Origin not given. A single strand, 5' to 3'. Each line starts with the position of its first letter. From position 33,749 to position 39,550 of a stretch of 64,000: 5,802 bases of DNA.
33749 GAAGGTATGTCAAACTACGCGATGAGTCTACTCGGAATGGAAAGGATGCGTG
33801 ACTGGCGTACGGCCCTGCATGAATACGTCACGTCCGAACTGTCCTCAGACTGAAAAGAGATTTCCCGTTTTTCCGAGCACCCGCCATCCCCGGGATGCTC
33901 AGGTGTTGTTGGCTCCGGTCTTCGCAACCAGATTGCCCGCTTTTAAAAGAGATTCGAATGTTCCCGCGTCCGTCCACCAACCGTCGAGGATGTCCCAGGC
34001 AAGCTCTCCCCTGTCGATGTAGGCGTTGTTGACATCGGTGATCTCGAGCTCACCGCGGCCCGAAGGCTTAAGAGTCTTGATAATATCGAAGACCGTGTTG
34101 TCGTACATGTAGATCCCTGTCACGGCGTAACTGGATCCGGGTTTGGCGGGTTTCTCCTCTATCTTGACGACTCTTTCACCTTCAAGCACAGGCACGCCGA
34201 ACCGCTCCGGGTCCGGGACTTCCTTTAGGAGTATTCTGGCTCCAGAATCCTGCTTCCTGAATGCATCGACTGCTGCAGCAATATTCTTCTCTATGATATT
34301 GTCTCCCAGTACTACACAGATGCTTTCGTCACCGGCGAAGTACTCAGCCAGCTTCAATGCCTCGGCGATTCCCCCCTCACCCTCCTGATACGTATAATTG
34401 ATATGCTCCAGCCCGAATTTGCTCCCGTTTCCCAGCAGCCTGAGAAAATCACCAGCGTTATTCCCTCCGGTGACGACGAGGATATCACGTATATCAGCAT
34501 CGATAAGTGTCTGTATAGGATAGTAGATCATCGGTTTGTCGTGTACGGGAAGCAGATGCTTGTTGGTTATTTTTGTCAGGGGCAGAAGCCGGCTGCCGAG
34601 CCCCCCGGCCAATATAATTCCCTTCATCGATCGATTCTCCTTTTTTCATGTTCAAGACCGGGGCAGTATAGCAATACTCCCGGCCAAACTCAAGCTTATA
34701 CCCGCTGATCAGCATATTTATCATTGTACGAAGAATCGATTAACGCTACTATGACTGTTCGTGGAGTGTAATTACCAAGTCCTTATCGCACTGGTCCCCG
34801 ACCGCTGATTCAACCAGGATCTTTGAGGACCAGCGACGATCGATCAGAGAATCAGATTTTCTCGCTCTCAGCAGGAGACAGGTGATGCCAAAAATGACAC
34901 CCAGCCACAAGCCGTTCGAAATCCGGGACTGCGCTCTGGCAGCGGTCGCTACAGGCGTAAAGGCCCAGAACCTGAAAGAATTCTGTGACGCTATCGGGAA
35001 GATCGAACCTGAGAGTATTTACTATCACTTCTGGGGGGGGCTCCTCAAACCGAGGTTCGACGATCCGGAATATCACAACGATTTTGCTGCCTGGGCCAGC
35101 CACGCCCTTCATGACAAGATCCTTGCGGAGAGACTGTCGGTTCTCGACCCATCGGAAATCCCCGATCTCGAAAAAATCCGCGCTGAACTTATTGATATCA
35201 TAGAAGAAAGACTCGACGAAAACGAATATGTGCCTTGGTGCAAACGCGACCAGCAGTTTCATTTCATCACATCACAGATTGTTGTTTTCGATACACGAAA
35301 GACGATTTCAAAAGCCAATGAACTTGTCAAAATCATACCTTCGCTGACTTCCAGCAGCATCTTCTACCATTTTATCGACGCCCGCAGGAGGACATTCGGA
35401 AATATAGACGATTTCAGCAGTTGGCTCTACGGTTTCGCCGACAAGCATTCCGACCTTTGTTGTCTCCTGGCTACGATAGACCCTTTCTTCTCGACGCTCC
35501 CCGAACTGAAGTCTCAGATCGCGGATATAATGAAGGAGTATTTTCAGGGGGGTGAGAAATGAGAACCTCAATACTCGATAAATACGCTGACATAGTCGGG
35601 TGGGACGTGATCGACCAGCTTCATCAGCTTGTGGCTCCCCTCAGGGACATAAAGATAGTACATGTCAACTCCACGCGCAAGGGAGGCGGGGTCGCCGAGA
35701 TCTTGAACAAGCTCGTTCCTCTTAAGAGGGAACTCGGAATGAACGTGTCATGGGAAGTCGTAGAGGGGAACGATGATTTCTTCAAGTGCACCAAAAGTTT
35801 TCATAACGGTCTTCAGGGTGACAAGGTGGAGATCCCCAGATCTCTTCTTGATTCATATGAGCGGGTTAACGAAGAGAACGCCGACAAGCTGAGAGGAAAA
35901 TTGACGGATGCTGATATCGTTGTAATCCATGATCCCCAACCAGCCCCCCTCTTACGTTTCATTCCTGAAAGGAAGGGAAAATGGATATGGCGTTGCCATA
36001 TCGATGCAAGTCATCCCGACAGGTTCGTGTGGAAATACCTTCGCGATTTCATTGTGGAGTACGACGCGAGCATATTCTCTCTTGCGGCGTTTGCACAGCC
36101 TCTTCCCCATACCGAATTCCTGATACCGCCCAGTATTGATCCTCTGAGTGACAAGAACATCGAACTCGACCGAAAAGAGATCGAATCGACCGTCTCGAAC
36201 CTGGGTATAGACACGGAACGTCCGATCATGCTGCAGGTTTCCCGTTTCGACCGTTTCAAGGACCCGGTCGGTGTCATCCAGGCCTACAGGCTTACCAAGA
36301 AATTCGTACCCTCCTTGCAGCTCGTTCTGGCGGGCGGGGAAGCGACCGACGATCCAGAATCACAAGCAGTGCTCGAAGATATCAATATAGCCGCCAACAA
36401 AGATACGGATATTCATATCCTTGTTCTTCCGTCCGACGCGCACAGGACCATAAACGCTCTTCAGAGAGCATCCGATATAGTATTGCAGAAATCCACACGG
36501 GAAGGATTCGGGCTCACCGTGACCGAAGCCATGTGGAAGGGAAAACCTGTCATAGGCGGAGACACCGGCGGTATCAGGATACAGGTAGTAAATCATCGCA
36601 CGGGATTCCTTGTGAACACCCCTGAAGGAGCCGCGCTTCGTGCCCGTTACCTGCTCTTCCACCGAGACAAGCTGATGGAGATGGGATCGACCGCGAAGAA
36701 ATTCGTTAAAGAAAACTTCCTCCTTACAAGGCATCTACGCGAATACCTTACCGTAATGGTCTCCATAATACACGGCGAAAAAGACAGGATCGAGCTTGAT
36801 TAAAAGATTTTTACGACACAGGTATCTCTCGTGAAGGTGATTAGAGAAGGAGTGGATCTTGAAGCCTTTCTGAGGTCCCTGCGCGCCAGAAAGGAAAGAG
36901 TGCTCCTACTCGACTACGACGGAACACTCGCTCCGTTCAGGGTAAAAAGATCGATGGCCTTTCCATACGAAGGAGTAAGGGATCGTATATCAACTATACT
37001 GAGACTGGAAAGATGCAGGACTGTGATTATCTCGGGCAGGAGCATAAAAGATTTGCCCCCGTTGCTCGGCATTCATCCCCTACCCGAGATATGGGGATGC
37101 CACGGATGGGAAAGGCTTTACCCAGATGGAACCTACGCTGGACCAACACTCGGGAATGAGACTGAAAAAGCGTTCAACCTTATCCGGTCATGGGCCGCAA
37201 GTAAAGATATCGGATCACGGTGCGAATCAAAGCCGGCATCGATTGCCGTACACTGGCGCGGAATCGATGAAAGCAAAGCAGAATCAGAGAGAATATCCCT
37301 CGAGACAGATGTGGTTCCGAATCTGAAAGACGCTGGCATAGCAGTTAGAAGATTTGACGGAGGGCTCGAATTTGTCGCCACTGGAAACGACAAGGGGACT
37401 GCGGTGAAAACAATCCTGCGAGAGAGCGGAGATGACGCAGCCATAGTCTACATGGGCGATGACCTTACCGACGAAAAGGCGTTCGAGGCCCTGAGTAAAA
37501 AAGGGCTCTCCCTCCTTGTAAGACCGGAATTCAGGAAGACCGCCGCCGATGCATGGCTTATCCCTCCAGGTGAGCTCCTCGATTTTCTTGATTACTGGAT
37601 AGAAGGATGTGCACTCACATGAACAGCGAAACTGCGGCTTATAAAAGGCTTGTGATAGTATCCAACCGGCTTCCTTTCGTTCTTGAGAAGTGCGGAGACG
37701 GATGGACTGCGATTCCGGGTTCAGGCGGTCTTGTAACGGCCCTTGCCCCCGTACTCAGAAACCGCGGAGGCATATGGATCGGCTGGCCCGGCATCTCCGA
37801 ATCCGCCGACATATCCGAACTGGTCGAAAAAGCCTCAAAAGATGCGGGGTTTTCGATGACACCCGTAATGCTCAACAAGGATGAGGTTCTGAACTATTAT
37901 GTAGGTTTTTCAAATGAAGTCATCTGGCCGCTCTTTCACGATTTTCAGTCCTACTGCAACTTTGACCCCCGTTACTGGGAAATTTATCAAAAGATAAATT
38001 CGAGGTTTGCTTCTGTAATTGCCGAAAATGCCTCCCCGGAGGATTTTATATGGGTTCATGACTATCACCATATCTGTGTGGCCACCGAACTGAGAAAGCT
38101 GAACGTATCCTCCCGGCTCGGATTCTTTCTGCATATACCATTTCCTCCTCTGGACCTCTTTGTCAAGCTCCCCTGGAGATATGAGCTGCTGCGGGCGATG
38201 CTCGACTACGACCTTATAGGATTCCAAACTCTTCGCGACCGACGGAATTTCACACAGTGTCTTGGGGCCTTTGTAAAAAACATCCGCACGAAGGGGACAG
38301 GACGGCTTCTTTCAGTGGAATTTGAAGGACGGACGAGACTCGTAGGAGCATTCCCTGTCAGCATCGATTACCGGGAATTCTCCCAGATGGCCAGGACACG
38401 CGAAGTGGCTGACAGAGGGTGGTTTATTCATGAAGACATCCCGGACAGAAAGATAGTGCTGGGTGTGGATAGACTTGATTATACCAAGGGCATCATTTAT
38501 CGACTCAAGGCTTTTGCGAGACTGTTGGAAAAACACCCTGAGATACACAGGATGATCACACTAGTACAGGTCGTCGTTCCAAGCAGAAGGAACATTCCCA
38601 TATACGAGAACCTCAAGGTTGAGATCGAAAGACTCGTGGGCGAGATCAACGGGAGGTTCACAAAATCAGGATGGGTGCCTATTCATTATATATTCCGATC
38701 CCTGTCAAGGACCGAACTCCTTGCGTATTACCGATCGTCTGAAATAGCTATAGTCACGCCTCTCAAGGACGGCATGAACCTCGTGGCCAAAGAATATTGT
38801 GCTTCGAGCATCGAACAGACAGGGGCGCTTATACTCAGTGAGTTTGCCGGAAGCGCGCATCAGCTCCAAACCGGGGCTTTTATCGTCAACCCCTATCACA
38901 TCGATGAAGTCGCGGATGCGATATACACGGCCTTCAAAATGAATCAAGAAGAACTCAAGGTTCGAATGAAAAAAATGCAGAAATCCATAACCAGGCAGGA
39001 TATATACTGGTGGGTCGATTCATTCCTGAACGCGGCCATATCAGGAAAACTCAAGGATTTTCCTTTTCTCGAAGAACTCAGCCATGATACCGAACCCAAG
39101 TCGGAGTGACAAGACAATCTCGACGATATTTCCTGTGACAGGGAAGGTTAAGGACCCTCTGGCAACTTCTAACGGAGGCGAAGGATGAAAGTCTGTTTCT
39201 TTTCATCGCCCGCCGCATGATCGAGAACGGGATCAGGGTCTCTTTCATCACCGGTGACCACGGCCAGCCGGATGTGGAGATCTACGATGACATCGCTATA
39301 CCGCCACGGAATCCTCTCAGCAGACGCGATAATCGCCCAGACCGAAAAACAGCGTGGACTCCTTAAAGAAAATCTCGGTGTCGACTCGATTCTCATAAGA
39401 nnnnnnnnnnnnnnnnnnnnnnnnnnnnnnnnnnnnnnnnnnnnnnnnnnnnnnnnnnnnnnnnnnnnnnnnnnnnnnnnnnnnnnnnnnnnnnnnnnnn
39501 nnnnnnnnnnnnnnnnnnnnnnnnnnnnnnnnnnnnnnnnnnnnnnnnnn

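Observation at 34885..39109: Complete dual-route trehalose module (unknown protein, TreT, OtsB, OtsA) embedded inside the EPS locus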

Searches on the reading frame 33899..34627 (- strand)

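Call 3: search_protein_families(library=pfam, proteins=[window:33899-34627:-], max_evalue=0.01)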
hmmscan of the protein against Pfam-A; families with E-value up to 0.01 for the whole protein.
window:33899-34627:- (242 aa): 2 families
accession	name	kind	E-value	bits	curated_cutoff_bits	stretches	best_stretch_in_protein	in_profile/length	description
PF00483.29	NTP_transferase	-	9e-58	196.2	21.2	1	2-235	1-243/245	Nucleotidyl transferase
PF12804.13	NTP_transf_3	-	4.3e-10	40.4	27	1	3-127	1-115/160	MobA-like NTP transferase domain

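Call 4: search_protein_families(library=ncbifam, proteins=[window:33899-34627:-], max_evalue=0.01)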
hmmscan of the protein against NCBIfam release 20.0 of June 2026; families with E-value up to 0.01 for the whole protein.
window:33899-34627:- (242 aa): 36 families (the best 25 are shown)
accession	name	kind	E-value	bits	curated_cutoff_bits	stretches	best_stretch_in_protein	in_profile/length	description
TIGR01207.1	rmlA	equivalog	6.5e-74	248.6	360.65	1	2-235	1-237/286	glucose-1-phosphate thymidylyltransferase RfbA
TIGR01208.1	rmlA_long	equivalog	1.1e-71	241.6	320.25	1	2-235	1-235/353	glucose-1-phosphate thymidylyltransferase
NF012024.0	PRK15480.1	equivalog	5.7e-66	222.6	588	1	2-236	5-242/292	glucose-1-phosphate thymidylyltransferase RfbA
TIGR03992.1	Arch_glmU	subfamily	4.5e-45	154.2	292.1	1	1-233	1-226/393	bifunctional sugar-1-phosphate nucleotidylyltransferase/acetyltransferase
NF041313.1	UDPGP_AglF_Halo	equivalog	3.2e-38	131.5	400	1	1-227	1-227/234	UTP--glucose-1-phosphate uridylyltransferase AglF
NF041173.1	Sug_nt_acttase_Thmprot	equivalog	8.1e-29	100.8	600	1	1-230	1-223/405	bifunctional sugar-1-phosphate nucleotidylyltransferase/acetyltransferase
TIGR01099.1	galU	equivalog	3.7e-28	98.8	326.8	2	75-230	95-261/261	UTP--glucose-1-phosphate uridylyltransferase GalU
NF045761.1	NAMPUrTaseMurU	equivalog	1.8e-22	80.3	250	1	1-229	1-222/226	N-acetylmuramate alpha-1-phosphate uridylyltransferase MurU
NF052502.1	man1P_GTase_Rv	exception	5.5e-21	74.8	440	1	3-230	3-226/352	mannose-1-phosphate guanylyltransferase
TIGR02623.1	G1P_cyt_trans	equivalog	1.3e-16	60.9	300.25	2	92-224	112-235/255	glucose-1-phosphate cytidylyltransferase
NF003670.0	PRK05293.1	equivalog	8.7e-15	54.5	470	1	3-230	7-254/382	glucose-1-phosphate adenylyltransferase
NF009928.0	PRK13389.1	equivalog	4.5e-14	52.3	548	2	2-54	10-62/302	UTP--glucose-1-phosphate uridylyltransferase GalU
TIGR02091.1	glgC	equivalog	2.9e-13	49.6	424.9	1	3-230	3-255/364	glucose-1-phosphate adenylyltransferase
NF007516.0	PRK10122.1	equivalog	7.8e-13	48.2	534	1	2-55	5-58/297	UTP--glucose-1-phosphate uridylyltransferase GalF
NF010934.1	PRK14354.1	equivalog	3.5e-11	42.3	450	1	3-207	2-206/447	bifunctional UDP-N-acetylglucosamine diphosphorylase/glucosamine-1-phosphate N-acetyltransferase GlmU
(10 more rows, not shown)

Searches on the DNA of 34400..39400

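Call 70: search_rna_families(source=window, start=34400, end=39400, threshold=evalue, max_evalue=1)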
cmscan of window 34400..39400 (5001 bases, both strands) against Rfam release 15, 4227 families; matches with E-value up to 1: 0.
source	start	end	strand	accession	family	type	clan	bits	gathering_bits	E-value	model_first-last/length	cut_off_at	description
